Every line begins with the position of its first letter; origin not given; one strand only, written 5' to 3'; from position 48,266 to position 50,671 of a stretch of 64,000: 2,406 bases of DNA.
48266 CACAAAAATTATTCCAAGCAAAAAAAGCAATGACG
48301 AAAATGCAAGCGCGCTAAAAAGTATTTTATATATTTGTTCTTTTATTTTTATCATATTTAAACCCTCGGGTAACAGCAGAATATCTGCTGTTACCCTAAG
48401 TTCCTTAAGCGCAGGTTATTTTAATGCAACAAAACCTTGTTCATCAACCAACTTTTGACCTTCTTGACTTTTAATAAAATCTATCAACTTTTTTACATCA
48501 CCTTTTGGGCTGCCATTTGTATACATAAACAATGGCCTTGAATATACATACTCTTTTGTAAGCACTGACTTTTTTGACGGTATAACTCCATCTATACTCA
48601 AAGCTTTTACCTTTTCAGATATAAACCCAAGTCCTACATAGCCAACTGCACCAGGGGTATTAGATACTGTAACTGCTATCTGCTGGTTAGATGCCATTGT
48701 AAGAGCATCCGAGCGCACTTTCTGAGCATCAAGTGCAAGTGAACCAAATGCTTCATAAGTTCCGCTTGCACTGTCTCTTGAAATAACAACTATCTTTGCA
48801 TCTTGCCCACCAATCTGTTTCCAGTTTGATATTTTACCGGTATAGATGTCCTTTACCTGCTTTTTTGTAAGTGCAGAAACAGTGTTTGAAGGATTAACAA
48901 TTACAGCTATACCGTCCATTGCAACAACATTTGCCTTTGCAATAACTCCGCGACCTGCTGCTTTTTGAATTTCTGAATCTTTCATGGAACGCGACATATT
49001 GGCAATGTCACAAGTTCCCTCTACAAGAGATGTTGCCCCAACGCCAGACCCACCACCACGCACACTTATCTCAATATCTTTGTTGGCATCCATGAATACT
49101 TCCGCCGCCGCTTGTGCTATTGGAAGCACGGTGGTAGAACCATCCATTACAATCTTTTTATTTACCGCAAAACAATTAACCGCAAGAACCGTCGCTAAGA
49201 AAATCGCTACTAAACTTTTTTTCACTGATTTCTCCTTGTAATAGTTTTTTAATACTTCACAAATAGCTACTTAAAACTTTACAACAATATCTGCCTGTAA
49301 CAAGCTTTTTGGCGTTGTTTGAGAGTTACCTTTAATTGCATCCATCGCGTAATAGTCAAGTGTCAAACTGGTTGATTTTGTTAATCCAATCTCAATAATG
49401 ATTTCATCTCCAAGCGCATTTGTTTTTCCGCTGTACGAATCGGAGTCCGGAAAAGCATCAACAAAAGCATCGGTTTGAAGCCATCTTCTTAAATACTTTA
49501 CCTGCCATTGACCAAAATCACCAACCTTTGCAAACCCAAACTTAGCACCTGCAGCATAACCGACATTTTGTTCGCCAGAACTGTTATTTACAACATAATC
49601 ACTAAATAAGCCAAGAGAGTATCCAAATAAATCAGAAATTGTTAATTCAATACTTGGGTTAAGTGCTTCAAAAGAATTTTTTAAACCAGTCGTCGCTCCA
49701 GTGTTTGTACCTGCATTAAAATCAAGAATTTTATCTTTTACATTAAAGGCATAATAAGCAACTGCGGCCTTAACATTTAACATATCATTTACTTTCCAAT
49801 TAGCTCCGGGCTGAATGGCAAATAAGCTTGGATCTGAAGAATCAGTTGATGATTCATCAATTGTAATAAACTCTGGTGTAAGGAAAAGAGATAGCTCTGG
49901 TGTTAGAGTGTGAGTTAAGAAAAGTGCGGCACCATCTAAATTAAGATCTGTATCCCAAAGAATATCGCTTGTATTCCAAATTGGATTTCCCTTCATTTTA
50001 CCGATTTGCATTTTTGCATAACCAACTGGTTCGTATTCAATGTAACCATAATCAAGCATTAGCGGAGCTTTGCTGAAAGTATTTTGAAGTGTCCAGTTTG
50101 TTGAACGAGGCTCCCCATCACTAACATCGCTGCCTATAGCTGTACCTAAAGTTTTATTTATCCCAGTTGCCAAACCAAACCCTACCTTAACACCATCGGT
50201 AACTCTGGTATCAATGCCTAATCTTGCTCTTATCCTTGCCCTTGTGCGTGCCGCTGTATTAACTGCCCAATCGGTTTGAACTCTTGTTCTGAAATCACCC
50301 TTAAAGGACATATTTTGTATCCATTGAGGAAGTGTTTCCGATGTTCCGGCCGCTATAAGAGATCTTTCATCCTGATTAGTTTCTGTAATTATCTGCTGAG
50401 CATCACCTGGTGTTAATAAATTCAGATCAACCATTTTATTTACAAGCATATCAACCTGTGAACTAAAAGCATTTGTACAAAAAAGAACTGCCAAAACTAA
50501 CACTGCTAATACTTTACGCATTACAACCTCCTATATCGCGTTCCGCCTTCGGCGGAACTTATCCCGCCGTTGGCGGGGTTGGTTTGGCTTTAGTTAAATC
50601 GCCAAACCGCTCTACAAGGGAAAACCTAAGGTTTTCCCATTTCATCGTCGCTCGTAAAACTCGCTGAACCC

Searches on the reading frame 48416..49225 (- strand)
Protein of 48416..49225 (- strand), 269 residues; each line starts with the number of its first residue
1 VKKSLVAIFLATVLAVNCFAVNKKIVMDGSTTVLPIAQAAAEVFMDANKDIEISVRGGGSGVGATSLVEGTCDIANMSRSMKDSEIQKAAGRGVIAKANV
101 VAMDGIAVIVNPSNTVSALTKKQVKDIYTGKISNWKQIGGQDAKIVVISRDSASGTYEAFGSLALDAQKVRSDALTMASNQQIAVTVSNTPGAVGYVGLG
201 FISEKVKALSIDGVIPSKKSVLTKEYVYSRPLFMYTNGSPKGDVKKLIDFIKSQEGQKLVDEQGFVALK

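Call 16: search_protein_families(library=pfam, proteins=[window:48416-49225:-], max_evalue=0.01)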
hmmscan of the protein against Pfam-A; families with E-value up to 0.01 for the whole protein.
window:48416-49225:- (269 aa): 4 families
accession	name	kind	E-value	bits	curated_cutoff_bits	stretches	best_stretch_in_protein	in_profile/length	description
PF12849.12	PBP_like_2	-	3.8e-38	132.2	27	1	24-253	11-265/267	PBP superfamily domain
PF12727.12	PBP_like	-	6.3e-11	42.2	27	1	42-210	2-162/193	PBP superfamily domain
PF13531.11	SBP_bac_11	-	1.6e-10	41.6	25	1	35-265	11-226/227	Bacterial extracellular solute-binding protein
PF01547.30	SBP_bac_1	-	7.5e-05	23.3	26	1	36-258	9-307/307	Bacterial extracellular solute-binding protein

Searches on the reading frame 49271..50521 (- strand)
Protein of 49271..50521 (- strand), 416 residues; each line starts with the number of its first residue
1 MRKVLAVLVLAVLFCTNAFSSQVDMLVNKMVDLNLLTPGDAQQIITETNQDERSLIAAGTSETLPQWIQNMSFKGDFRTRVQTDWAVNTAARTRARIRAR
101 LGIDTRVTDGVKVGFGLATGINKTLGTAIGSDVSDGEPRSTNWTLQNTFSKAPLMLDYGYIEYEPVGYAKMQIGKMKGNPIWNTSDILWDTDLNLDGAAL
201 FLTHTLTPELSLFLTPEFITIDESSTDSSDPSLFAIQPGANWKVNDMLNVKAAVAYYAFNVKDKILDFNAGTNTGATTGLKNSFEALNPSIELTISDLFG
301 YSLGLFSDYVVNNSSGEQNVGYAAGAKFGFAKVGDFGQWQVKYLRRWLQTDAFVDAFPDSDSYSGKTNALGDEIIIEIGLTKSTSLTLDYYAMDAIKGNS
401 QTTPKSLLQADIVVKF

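Call 16: search_protein_families(library=pfam, proteins=[window:49271-50521:-], max_evalue=0.01)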
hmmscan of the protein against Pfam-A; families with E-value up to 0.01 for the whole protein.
window:49271-50521:- (416 aa): 2 families
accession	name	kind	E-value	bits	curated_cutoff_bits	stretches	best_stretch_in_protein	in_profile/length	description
PF16930.11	Porin_5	-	1.9e-44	152.6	22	2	89-260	156-326/535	Putative porin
PF10677.15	DUF2490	-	0.0045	17.2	29.8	0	201-261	8-60/186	Protein of unknown function (DUF2490)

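Call 17: find_encoding_contigs(protein=window:49271-50521:-, flank=10000, max_places=6)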
Protein window:49271-50521:- (416 aa): 3 contigs read that carry it; 2 places shown.
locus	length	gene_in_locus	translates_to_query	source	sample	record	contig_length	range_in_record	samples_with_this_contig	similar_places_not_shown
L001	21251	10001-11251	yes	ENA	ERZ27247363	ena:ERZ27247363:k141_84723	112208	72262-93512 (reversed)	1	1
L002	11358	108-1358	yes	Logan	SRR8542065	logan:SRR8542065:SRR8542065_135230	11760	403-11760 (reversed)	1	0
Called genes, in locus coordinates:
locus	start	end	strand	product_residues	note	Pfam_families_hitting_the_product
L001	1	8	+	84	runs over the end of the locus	-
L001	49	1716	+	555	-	PF03717:PBP_dimer, PF00905:Transpeptidase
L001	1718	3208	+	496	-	PF01225:Mur_ligase, PF08245:Mur_ligase_M, PF02875:Mur_ligase_C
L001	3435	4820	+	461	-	PF01225:Mur_ligase, PF08245:Mur_ligase_M, PF02875:Mur_ligase_C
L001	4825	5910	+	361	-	PF10555:MraY_sig1 (weak), PF00953:Glycos_transf_4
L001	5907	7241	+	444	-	PF21377:MurD_N (weak), PF21799:MurD-like_N, PF08245:Mur_ligase_M, PF02875:Mur_ligase_C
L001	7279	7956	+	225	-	PF00072:Response_reg, PF00486:Trans_reg_C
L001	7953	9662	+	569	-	PF16736:sCache_like (weak), PF00672:HAMP, PF00512:HisKA, PF02518:HATPase_c, PF13589:HATPase_c_3 (faint), PF14501:HATPase_c_5 (faint)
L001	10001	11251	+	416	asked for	PF16930:Porin_5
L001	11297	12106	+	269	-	PF12849:PBP_like_2, PF13531:SBP_bac_11, PF12727:PBP_like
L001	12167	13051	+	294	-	PF00528:BPD_transp_1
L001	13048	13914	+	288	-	PF00528:BPD_transp_1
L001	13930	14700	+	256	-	PF02463:SMC_N (faint), PF00005:ABC_tran, PF13304:AAA_21 (faint)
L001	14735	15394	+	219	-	PF01895:PhoU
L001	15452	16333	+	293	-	PF02749:QRPTase_N, PF01729:QRPTase_C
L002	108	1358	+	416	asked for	PF16930:Porin_5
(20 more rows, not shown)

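Call 31: find_homologous_proteins(query=window:49271-50521:-, max_evalue=1e-20)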
Query window:49271-50521:- (416 aa): 34 proteins with E <= 1e-20 among 8000 candidates.
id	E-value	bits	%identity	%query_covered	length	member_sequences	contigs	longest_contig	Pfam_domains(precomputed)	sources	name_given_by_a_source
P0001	3.6e-274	927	100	100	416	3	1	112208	PF16930.12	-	-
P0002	5.2e-247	837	88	100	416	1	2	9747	PF16930.12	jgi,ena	-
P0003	1.7e-229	780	82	100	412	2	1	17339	PF16930.12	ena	-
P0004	1.2e-107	379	44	100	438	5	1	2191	PF16930.12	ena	-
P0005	2.8e-98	348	44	97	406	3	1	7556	PF16930.12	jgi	jgi:hypothetical protein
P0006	8.8e-93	330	42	100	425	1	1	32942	PF16930.12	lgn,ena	-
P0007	7.1e-86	307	43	89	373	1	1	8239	PF16930.12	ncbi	ncbi:MAG: putative porin [Endomicrobiales bacterium]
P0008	2.0e-84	302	40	100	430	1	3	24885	PF16930.12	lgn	-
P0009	4.0e-72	262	38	100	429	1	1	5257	PF16930.12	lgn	-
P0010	7.9e-72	261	38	96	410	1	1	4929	PF16930.12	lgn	-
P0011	4.6e-71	258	36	100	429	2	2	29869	PF05538.18,PF16930.12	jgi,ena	-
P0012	1.2e-70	257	38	98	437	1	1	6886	PF16930.12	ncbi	ncbi:MAG: putative porin [Candidatus Omnitrophota bacterium]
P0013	1.2e-69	253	37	96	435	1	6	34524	PF16930.12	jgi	jgi:hypothetical protein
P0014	1.3e-69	253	38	100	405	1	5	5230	PF16930.12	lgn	-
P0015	1.2e-68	250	37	100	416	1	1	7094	PF16930.12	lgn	-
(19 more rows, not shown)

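Call 32: find_encoding_contigs(protein=P0003, flank=10000, max_places=2)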
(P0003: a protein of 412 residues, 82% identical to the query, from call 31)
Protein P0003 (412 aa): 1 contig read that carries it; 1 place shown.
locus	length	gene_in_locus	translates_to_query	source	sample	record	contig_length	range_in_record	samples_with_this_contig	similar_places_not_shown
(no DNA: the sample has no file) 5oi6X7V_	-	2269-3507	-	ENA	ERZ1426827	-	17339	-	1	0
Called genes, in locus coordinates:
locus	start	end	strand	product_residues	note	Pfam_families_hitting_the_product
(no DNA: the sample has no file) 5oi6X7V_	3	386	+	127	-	?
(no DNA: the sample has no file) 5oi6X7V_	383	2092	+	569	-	PF16736:sCache_like (weak), PF00672:HAMP, PF00512:HisKA, PF02518:HATPase_c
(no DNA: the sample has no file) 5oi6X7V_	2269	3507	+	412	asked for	PF16930:Porin_5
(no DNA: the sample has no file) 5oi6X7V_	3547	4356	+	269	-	PF12849:PBP_like_2, PF13531:SBP_bac_11, PF01547:SBP_bac_1 (weak), PF12727:PBP_like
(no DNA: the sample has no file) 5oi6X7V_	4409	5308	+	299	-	PF00528:BPD_transp_1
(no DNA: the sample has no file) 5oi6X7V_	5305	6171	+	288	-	PF00528:BPD_transp_1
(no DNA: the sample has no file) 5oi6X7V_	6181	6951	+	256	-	PF02463:SMC_N (faint), PF00005:ABC_tran, PF13304:AAA_21 (faint)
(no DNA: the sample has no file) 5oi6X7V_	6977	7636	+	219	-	PF01895:PhoU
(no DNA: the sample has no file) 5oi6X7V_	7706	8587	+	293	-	PF02749:QRPTase_N, PF01729:QRPTase_C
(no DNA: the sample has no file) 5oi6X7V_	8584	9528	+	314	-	PF08279:HTH_11, PF13412:HTH_24 (weak), PF03099:BPL_LplA_LipB, PF16917:BPL_LplA_LipB_2 (weak), PF02237:BPL_C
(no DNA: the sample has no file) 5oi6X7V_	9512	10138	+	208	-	PF14512:TM1586_NiRdase (faint), PF00881:Nitroreductase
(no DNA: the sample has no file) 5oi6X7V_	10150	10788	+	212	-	PF02589:LUD_dom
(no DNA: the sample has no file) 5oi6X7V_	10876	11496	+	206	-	PF06971:Put_DNA-bind_N, PF02629:CoA_binding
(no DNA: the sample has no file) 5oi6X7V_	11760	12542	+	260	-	PF00318:Ribosomal_S2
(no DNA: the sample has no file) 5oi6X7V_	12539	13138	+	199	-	PF25025:EF-Ts_N, PF00889:EF_TS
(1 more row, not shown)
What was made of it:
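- An 82%-identical porin locus has a 176-nt intergenic region against 338 nt here (call 32).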

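Call 33: find_encoding_contigs(protein=P0002, flank=10000, max_places=2)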
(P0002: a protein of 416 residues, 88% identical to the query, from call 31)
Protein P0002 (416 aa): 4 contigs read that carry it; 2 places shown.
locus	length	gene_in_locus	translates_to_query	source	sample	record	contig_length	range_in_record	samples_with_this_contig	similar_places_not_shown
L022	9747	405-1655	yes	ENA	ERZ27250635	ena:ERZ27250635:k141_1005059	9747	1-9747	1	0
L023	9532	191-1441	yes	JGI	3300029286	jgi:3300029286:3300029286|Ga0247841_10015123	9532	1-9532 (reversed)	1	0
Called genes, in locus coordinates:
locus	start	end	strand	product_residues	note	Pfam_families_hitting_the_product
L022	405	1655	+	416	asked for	PF16930:Porin_5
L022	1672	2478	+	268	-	PF12849:PBP_like_2, PF01547:SBP_bac_1 (weak), PF13531:SBP_bac_11, PF12727:PBP_like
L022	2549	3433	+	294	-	PF00528:BPD_transp_1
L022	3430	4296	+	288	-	PF00528:BPD_transp_1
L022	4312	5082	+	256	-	PF02463:SMC_N (faint), PF00005:ABC_tran, PF13304:AAA_21 (faint)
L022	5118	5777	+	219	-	PF01895:PhoU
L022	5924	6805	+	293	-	PF02749:QRPTase_N, PF01729:QRPTase_C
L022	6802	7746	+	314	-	PF08279:HTH_11, PF13412:HTH_24 (faint), PF03099:BPL_LplA_LipB, PF16917:BPL_LplA_LipB_2 (weak), PF02237:BPL_C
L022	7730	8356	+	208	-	PF14512:TM1586_NiRdase (faint), PF00881:Nitroreductase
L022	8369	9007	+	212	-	PF02589:LUD_dom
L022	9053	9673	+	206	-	PF06971:Put_DNA-bind_N, PF02629:CoA_binding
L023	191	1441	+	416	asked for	PF16930:Porin_5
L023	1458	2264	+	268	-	PF12849:PBP_like_2, PF01547:SBP_bac_1 (weak), PF13531:SBP_bac_11, PF12727:PBP_like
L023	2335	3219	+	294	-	PF00528:BPD_transp_1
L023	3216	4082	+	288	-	PF00528:BPD_transp_1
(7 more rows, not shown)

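Call 34: find_encoding_contigs(protein=P0006, flank=10000, max_places=2)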
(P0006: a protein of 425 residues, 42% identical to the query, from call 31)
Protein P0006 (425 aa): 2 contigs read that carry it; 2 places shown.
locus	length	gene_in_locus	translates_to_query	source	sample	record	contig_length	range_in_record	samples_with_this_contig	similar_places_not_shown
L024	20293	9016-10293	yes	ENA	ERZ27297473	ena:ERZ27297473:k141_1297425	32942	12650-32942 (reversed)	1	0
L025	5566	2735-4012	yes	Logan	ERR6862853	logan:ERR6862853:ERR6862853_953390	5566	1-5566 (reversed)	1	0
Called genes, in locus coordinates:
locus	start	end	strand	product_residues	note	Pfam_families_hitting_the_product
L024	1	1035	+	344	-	?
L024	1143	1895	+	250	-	PF13557:Phenol_MetA_deg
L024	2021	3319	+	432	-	PF13638:PIN_4, PF02562:PhoH, PF13604:AAA_30 (weak)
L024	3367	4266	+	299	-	PF02811:PHP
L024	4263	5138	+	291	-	PF01040:UbiA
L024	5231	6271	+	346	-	PF01073:3Beta_HSD, PF01370:Epimerase, PF02719:Polysacc_synt_2, PF04321:RmlD_sub_bind, PF13460:NAD_binding_10, PF16363:GDP_Man_Dehyd, PF07993:NAD_binding_4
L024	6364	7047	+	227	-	PF00072:Response_reg, PF00486:Trans_reg_C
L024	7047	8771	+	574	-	PF16736:sCache_like (weak), PF00672:HAMP, PF00512:HisKA, PF02518:HATPase_c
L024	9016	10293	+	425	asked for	PF16930:Porin_5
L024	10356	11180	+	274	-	PF12849:PBP_like_2, PF01547:SBP_bac_1 (weak), PF13531:SBP_bac_11, PF12727:PBP_like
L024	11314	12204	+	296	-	PF00528:BPD_transp_1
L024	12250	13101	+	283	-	PF00528:BPD_transp_1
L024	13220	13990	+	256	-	PF20703:nSTAND1 (weak), PF02463:SMC_N (faint), PF00005:ABC_tran, PF13304:AAA_21 (faint)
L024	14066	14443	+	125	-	PF01451:LMWPc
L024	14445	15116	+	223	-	PF01895:PhoU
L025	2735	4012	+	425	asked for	PF16930:Porin_5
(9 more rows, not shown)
